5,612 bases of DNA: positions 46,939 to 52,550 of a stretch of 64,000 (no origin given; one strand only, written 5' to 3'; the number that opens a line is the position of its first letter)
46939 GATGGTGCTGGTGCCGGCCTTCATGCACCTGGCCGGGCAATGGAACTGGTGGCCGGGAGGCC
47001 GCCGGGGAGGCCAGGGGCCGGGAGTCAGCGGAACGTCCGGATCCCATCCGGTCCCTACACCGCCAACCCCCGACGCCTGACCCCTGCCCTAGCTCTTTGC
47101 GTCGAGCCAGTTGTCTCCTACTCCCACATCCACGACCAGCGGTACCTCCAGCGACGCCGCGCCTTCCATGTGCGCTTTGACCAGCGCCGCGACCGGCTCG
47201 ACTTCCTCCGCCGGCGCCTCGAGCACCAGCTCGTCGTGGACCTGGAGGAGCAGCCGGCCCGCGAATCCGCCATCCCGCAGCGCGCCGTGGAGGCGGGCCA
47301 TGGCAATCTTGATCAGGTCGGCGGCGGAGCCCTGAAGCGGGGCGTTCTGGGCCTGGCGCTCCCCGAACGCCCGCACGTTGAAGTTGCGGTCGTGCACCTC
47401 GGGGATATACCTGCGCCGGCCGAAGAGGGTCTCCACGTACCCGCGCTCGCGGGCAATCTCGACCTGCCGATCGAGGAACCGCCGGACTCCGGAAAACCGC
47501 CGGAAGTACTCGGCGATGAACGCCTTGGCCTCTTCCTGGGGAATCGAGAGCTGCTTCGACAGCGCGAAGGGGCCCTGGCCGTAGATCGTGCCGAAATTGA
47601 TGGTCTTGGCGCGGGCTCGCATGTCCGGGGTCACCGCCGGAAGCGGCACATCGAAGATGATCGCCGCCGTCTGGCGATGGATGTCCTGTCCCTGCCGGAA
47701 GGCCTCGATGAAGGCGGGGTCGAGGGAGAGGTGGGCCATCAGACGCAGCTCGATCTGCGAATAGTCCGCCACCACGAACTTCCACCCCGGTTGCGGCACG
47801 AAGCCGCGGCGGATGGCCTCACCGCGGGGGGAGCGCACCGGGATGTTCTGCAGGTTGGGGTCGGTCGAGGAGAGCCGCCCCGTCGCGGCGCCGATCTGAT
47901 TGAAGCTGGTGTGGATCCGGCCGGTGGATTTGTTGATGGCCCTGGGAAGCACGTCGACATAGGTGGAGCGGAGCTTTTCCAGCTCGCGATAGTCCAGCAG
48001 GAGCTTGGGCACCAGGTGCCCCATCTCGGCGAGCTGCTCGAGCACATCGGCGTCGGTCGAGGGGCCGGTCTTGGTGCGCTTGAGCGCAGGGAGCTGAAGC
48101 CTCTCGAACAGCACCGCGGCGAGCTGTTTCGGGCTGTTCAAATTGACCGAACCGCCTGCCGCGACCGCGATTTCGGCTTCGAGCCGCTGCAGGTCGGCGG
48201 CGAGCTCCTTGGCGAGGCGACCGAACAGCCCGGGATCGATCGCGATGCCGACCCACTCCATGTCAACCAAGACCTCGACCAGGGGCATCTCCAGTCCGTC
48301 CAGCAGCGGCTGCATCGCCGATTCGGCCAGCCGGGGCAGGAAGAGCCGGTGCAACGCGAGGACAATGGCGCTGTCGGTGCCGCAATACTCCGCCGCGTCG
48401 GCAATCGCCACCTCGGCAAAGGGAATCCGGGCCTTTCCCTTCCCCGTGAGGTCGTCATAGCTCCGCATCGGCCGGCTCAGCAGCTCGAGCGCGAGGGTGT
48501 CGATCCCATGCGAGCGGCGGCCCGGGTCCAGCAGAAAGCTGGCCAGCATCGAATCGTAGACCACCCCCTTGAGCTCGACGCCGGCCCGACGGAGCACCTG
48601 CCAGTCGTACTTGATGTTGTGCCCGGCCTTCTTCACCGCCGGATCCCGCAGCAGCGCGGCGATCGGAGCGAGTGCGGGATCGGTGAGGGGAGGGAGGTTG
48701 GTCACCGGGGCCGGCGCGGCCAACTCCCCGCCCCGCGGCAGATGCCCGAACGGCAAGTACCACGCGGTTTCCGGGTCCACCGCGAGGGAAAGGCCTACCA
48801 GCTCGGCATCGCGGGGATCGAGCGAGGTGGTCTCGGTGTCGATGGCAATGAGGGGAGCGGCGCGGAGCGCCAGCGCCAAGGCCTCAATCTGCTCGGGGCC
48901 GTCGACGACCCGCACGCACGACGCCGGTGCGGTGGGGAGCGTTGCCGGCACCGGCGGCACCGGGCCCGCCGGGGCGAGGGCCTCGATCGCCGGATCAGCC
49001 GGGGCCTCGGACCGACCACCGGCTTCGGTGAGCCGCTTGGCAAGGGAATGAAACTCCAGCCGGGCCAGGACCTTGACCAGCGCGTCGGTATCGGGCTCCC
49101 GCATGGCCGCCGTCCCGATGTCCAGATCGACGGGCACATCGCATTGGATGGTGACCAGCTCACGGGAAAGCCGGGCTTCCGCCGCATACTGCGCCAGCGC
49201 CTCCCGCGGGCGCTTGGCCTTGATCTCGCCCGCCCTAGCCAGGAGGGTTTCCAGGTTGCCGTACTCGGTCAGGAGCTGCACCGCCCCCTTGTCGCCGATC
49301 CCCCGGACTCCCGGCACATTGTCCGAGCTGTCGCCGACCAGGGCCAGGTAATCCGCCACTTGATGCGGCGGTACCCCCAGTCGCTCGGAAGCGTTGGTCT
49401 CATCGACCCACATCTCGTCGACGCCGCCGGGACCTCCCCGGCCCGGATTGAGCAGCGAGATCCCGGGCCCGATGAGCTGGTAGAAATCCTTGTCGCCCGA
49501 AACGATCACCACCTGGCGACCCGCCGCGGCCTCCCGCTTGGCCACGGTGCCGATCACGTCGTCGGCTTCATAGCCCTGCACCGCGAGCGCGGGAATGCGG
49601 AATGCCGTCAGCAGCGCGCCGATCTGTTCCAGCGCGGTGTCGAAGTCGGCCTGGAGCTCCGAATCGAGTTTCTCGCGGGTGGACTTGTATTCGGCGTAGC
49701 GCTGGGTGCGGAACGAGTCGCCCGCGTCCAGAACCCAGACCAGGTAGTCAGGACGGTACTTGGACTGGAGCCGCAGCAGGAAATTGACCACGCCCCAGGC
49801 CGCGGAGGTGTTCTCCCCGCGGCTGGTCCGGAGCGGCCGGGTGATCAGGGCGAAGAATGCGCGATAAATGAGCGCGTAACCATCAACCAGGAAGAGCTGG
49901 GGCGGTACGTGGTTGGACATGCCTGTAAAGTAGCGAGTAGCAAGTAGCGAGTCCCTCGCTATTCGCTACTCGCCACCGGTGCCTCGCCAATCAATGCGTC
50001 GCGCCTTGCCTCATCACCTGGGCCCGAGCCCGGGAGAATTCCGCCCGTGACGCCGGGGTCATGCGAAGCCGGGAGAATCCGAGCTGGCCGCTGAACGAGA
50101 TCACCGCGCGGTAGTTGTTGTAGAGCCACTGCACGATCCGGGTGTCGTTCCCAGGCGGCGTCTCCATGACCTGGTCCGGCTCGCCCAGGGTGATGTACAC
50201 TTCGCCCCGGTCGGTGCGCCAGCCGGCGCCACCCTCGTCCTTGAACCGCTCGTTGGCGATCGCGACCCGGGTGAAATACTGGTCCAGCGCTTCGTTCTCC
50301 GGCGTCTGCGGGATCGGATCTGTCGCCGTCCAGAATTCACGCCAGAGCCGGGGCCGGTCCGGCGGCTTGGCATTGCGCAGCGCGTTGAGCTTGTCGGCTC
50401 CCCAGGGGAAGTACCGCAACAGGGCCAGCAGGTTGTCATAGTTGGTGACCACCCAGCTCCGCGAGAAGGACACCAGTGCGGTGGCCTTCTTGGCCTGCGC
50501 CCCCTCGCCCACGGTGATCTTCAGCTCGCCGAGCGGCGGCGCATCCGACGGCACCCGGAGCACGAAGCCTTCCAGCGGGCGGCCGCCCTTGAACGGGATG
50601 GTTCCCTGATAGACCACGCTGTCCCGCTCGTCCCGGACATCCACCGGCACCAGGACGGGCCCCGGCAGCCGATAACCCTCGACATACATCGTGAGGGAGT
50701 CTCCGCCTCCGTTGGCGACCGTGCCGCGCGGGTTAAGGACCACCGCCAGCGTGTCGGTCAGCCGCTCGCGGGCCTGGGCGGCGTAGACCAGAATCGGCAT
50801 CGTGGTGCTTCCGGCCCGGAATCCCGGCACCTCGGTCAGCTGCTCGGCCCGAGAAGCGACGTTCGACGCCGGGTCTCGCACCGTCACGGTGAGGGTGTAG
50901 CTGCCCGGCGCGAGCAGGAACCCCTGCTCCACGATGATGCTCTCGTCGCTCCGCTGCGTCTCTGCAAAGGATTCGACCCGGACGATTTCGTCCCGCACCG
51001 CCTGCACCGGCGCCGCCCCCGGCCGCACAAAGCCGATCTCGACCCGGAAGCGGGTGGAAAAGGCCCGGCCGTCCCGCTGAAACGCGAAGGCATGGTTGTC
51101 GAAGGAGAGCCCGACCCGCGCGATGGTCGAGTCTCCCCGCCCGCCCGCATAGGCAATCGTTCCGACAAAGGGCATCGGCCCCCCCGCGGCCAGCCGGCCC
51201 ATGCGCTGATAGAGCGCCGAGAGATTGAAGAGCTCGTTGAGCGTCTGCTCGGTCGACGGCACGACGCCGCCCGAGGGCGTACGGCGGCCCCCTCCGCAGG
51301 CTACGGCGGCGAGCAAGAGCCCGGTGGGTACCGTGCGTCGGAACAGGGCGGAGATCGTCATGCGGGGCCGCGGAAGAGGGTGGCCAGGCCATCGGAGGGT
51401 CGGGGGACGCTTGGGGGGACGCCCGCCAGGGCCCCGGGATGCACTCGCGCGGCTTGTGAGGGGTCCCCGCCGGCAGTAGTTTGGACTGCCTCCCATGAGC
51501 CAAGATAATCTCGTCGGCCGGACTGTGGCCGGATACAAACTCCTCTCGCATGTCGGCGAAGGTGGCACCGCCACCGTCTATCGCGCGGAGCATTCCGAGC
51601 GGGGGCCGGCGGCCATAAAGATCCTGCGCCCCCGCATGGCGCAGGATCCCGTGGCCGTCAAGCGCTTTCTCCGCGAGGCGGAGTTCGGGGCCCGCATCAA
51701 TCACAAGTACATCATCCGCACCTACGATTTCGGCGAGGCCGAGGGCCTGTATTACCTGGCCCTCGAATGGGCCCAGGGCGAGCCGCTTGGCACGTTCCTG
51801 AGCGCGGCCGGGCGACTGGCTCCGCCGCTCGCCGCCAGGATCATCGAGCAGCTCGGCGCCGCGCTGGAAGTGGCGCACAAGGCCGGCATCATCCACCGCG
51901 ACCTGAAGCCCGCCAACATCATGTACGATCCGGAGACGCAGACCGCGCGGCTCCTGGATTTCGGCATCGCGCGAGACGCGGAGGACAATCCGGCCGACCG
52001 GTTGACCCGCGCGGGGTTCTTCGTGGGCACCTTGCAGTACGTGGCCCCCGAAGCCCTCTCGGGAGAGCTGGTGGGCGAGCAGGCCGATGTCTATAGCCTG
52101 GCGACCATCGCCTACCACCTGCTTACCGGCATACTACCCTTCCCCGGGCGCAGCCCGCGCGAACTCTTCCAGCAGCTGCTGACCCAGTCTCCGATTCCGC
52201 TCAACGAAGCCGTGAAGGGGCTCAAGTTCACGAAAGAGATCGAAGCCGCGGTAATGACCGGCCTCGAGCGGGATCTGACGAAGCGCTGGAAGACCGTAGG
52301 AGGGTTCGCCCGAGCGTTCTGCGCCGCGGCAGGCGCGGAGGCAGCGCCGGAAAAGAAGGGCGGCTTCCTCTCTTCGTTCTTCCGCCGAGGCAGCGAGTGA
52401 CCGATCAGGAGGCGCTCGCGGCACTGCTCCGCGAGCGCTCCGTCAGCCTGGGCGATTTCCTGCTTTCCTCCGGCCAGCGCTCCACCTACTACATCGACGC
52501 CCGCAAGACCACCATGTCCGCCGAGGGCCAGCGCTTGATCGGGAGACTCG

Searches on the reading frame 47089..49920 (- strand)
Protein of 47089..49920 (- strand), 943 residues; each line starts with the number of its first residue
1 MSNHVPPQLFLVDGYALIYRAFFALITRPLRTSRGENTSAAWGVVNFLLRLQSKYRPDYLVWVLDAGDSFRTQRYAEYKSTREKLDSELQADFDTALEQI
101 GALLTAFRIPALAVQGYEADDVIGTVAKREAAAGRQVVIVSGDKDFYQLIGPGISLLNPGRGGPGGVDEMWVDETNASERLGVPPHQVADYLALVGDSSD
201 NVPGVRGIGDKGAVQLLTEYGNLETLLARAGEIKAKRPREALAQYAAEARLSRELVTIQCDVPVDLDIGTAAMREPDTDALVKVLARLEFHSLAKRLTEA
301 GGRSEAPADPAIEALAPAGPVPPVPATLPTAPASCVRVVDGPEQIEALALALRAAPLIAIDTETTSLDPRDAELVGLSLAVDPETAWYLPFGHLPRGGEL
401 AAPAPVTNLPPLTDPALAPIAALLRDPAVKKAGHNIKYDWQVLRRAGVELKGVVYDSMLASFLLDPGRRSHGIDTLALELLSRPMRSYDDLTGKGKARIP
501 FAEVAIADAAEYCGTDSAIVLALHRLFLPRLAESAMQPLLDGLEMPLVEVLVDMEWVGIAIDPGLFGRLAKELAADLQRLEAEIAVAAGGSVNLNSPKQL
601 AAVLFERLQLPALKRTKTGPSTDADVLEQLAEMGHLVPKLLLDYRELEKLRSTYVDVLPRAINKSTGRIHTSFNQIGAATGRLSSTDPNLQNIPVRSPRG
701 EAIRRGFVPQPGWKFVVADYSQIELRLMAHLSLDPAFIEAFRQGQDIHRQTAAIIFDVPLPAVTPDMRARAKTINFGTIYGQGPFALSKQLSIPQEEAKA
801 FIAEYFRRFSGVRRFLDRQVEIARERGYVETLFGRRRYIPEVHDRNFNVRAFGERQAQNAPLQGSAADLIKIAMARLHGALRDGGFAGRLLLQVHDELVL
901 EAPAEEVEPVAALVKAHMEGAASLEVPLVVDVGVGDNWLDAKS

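Call 33: search_protein_families(library=pfam, max_evalue=0.00001, proteins=[window:47089-49920:-])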
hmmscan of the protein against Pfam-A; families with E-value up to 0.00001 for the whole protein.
window:47089-49920:- (943 aa): 5 families
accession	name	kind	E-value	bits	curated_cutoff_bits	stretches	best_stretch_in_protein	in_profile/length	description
PF00476.26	DNA_pol_A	-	1.3e-155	518.5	34.3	1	568-939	6-380/381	DNA polymerase family A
PF02739.22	5_3_exonuc_N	-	4.7e-44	150.4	34.3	1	9-176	2-158/164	5'-3' exonuclease, N-terminal resolvase-like domain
PF01367.25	5_3_exonuc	-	5.7e-32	110.5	40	1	183-278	1-96/97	5'-3' exonuclease, C-terminal SAM fold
PF01612.26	DNA_pol_A_exo1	-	6e-22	78.7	23.6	1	337-530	2-171/173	3'-5' exonuclease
PF22619.2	DNA_polI_exo1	-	1.3e-09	38.4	27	1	420-500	40-121/140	DNA polymerase I, ribonuclease H-like domain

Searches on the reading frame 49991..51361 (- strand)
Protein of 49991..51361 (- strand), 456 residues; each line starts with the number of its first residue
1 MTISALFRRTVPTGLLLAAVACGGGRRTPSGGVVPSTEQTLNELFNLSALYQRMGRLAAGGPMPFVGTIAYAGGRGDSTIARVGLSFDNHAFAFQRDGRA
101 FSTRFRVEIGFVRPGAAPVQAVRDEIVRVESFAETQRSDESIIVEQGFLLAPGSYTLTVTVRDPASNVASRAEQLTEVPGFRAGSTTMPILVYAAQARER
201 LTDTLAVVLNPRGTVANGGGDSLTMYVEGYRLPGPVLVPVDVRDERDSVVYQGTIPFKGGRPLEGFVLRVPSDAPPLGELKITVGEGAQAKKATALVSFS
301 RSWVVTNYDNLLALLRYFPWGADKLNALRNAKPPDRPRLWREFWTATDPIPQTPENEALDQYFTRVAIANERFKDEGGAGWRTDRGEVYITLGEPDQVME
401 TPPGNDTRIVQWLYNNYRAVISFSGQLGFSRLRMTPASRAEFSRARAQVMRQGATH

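Call 33: search_protein_families(library=pfam, max_evalue=0.00001, proteins=[window:49991-51361:-])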
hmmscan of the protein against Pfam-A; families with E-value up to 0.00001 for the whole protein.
window:49991-51361:- (456 aa): 1 family
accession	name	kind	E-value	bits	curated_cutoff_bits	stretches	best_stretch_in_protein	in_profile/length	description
PF20094.4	GWxTD_dom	-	9.7e-12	45.4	26.9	1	304-416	26-128/172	GWxTD domain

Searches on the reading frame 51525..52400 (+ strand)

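Call 12: search_protein_families(library=pfam, proteins=[window:51525-52400:+])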
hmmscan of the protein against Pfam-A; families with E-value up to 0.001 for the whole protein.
window:51525-52400:+ (291 aa): 5 families
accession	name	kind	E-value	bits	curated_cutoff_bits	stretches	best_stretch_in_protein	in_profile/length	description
PF00069.31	Pkinase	-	3.4e-47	161.5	31.7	1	4-221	1-212/263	Protein kinase domain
PF07714.23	PK_Tyr_Ser-Thr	-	6.6e-25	88.3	23.1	1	6-226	3-225/258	Protein tyrosine and serine/threonine kinase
PF03109.22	ABC1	-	1.3e-07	31.4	22.9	1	77-161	144-226/244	ABC1 atypical kinase-like domain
PF01636.29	APH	-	1.7e-07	31.7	23.2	1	100-149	148-197/239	Phosphotransferase enzyme family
PF06293.20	Kdo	-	0.00071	19.5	21.3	0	98-148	115-168/207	Lipopolysaccharide kinase (Kdo/WaaP) family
